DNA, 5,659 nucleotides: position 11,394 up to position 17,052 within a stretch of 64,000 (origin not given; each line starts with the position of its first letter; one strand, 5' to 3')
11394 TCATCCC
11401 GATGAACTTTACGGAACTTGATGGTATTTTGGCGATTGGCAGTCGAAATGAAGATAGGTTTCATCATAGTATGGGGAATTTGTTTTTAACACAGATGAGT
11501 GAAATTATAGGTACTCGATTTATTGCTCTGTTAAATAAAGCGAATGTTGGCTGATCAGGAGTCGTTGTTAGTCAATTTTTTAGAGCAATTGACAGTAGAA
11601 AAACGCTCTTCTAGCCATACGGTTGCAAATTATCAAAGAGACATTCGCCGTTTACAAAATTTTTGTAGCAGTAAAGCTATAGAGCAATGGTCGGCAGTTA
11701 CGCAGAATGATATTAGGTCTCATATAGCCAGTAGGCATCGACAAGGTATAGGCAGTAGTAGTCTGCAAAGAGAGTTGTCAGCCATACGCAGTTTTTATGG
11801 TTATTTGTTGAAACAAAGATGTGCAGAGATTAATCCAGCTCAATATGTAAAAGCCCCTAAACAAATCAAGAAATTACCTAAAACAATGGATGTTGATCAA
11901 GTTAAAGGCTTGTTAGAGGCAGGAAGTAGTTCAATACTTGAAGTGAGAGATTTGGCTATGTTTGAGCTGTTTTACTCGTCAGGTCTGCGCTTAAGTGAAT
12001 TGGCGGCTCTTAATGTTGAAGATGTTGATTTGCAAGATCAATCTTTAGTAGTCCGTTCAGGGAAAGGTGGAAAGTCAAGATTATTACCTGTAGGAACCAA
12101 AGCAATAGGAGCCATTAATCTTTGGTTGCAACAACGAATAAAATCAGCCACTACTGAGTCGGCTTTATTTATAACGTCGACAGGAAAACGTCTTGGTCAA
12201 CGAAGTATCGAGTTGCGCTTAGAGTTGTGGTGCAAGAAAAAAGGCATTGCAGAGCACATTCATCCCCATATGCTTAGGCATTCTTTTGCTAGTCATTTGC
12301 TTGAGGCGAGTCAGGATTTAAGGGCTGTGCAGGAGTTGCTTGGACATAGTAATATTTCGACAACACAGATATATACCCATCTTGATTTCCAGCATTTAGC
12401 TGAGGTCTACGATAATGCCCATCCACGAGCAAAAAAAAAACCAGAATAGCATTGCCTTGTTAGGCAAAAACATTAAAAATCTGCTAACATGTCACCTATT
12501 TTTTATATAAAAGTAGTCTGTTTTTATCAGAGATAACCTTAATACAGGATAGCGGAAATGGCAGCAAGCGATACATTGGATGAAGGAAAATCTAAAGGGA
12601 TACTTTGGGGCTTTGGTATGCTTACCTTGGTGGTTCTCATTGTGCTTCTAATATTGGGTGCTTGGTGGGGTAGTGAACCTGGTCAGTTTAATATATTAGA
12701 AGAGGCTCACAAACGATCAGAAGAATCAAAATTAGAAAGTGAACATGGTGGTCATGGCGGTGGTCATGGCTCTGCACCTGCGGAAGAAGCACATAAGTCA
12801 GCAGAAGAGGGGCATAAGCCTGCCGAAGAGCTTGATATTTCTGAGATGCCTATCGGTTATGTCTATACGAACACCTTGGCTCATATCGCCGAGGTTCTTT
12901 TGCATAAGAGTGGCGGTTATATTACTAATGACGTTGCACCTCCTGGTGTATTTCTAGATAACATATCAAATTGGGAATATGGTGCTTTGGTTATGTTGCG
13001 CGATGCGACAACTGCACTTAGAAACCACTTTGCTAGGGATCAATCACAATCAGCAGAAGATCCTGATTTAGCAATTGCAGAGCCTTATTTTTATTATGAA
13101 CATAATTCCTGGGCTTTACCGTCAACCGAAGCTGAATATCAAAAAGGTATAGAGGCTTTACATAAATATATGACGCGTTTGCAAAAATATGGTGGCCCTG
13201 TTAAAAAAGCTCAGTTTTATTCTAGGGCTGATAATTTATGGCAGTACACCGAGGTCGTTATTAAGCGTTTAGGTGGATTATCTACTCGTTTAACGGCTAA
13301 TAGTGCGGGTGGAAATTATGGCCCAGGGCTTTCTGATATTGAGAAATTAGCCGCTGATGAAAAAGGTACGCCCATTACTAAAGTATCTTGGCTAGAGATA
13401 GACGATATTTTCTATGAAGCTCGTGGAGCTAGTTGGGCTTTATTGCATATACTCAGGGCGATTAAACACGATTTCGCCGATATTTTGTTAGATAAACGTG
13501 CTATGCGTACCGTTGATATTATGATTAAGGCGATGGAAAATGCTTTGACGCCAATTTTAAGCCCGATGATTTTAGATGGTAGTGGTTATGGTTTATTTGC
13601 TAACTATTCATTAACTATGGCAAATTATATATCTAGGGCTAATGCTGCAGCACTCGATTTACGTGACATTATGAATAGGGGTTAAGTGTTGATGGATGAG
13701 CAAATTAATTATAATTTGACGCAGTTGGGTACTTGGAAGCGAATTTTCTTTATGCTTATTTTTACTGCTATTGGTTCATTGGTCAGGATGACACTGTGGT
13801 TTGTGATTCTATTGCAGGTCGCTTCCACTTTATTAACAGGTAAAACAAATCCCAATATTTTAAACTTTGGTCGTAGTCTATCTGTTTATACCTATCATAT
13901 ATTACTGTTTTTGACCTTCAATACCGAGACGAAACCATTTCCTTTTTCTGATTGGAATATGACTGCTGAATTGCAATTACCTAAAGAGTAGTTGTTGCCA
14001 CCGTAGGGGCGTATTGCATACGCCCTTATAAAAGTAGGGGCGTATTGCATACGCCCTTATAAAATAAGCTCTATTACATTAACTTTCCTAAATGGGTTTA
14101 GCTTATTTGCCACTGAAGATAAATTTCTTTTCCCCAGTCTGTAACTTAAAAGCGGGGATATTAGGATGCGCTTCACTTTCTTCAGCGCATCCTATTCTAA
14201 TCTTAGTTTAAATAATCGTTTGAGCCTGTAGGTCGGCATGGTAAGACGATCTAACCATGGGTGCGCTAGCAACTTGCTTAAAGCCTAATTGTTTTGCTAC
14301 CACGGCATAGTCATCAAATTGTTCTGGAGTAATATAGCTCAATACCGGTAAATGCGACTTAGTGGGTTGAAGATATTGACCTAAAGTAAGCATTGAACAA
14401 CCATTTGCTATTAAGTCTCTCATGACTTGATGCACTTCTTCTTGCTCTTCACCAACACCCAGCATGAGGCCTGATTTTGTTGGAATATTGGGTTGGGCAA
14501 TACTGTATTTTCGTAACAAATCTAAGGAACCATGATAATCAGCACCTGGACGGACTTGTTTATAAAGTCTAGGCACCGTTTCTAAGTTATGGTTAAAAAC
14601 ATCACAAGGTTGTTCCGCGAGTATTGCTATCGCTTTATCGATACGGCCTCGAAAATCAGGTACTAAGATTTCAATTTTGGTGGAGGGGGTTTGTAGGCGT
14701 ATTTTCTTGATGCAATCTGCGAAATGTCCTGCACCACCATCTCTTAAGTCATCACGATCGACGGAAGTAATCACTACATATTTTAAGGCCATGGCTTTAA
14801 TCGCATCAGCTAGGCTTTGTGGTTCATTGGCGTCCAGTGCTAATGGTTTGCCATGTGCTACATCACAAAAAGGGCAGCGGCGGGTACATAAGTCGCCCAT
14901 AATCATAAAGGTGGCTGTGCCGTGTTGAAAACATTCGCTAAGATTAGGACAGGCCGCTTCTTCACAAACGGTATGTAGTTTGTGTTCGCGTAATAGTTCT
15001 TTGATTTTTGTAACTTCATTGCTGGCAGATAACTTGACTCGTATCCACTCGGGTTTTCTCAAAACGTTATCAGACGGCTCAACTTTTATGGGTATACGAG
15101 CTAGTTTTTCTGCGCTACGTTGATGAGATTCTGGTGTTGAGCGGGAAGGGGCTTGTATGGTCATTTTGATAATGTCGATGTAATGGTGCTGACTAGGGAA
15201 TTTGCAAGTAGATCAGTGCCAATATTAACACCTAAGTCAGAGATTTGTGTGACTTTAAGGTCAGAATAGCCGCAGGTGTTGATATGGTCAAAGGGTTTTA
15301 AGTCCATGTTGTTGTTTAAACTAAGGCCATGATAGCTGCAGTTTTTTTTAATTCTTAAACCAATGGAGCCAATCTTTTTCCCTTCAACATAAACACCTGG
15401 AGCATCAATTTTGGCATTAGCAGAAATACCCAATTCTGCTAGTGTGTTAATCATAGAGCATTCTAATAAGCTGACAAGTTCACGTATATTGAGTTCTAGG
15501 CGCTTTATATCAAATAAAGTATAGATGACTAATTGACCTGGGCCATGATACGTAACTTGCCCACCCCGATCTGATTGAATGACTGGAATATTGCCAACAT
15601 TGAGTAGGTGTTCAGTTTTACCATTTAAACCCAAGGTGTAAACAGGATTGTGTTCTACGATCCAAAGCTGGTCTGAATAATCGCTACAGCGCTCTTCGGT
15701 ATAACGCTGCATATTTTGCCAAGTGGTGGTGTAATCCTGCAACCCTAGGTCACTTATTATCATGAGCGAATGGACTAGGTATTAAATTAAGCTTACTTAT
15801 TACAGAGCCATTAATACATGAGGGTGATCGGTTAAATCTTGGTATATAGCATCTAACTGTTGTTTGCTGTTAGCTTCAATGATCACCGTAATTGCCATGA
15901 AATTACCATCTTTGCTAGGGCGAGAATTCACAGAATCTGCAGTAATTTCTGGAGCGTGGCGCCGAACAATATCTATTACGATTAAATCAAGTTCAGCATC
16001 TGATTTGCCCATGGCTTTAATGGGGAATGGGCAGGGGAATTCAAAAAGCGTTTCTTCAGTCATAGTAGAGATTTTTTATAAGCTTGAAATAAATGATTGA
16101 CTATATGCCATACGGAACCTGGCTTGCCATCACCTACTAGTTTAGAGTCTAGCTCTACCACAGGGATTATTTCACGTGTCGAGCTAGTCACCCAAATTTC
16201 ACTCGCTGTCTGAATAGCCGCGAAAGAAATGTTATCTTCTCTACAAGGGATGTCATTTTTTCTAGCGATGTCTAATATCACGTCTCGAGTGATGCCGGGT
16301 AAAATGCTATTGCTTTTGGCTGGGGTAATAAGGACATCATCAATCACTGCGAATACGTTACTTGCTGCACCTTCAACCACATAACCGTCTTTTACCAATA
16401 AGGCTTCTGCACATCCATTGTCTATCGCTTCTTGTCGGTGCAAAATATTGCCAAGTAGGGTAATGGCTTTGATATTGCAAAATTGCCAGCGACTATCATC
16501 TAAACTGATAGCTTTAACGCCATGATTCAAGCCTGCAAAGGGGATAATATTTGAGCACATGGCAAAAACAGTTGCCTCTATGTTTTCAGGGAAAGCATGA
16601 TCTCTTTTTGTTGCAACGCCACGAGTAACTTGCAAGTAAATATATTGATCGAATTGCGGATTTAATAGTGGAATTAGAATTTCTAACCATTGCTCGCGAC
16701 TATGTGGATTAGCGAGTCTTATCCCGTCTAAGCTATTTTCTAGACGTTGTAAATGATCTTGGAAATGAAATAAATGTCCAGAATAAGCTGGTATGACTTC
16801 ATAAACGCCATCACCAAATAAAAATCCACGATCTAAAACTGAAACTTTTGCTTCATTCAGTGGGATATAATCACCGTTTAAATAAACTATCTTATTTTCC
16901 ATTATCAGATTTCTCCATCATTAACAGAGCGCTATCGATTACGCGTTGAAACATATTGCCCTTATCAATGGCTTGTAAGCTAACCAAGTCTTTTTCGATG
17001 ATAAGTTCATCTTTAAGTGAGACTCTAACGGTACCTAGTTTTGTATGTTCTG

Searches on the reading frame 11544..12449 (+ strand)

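Call 33: search_protein_families(library=pfam, proteins=[window:11544-12449:+], max_evalue=0.0001)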
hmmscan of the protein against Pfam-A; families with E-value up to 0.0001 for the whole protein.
window:11544-12449:+ (301 aa): 3 families
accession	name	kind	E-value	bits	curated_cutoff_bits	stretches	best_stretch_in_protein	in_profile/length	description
PF00589.27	Phage_integrase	-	2.1e-49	168.1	27.1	1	114-284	2-172/172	Phage integrase family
PF02899.23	Phage_int_SAM_1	-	1.3e-20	73.8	22.3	1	11-91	3-82/83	Phage integrase, N-terminal SAM-like domain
PF13495.12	Phage_int_SAM_4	-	1.5e-06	29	27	1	8-93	1-83/85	Phage integrase, N-terminal SAM-like domain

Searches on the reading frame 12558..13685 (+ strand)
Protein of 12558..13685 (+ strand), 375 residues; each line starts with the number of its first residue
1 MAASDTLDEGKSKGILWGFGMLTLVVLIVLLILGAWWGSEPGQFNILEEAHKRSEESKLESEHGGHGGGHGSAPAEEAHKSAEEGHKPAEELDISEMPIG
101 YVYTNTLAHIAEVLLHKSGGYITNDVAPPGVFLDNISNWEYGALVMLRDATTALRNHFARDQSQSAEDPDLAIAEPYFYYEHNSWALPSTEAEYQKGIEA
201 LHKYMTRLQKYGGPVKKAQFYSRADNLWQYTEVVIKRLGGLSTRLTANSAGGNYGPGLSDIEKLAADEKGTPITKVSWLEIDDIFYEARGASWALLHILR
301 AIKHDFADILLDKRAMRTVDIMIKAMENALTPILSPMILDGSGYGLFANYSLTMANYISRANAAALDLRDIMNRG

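Call 33: search_protein_families(library=pfam, proteins=[window:12558-13685:+], max_evalue=0.0001)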
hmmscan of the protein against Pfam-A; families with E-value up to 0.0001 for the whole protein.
window:12558-13685:+ (375 aa): 1 family
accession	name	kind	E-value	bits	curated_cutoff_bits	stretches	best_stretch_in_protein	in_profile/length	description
PF10095.14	DUF2333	-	4.3e-137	456.9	22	2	89-375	44-330/330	Uncharacterized protein conserved in bacteria (DUF2333)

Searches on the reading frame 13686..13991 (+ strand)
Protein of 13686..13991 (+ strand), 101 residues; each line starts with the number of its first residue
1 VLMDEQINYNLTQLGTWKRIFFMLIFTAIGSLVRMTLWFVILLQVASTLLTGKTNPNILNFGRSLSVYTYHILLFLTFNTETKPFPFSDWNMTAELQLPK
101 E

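Call 33: search_protein_families(library=pfam, proteins=[window:13686-13991:+], max_evalue=0.0001)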
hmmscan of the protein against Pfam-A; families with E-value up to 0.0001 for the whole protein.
window:13686-13991:+ (101 aa): 1 family
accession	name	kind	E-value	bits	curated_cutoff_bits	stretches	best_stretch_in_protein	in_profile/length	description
PF14333.11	DUF4389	-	2.5e-26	91.8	25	1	15-88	3-76/76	Domain of unknown function (DUF4389)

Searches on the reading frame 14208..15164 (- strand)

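Call 33: search_protein_families(library=pfam, proteins=[window:14208-15164:-], max_evalue=0.0001)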
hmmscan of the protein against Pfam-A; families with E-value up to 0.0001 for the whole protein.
window:14208-15164:- (318 aa): 2 families
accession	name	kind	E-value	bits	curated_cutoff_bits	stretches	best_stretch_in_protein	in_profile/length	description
PF04055.27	Radical_SAM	-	2.4e-19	70.6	29.5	1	87-251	1-166/166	Radical SAM superfamily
PF16881.10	LIAS_N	-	2.3e-08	34.8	27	1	32-72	56-96/96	N-terminal domain of lipoyl synthase of Radical_SAM family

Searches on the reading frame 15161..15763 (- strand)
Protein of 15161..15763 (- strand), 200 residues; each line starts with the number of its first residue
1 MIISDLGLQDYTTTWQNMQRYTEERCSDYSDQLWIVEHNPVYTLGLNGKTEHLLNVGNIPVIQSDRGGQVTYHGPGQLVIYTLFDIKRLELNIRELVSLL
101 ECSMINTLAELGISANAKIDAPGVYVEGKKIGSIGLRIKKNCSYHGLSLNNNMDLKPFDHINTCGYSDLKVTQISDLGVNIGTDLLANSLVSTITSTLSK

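Call 33: search_protein_families(library=pfam, proteins=[window:15161-15763:-], max_evalue=0.0001)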
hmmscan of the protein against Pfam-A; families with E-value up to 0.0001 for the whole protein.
window:15161-15763:- (200 aa): 2 families
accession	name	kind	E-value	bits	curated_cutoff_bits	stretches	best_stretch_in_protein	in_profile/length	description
PF21948.1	LplA-B_cat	-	3.5e-36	125.5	27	1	11-192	2-197/200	Lipoyl protein ligase A/B catalytic domain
PF03099.24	BPL_LplA_LipB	-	7.3e-07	29.6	21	1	54-150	21-129/133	Biotin/lipoate A/B protein ligase family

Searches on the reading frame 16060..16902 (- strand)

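Call 33: search_protein_families(library=pfam, proteins=[window:16060-16902:-], max_evalue=0.0001)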
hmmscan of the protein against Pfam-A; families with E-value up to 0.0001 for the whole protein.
window:16060-16902:- (280 aa): 1 family
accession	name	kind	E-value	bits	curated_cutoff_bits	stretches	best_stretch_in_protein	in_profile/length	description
PF01063.24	Aminotran_4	-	1.3e-47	162.9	28.5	1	32-250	1-222/223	Amino-transferase class IV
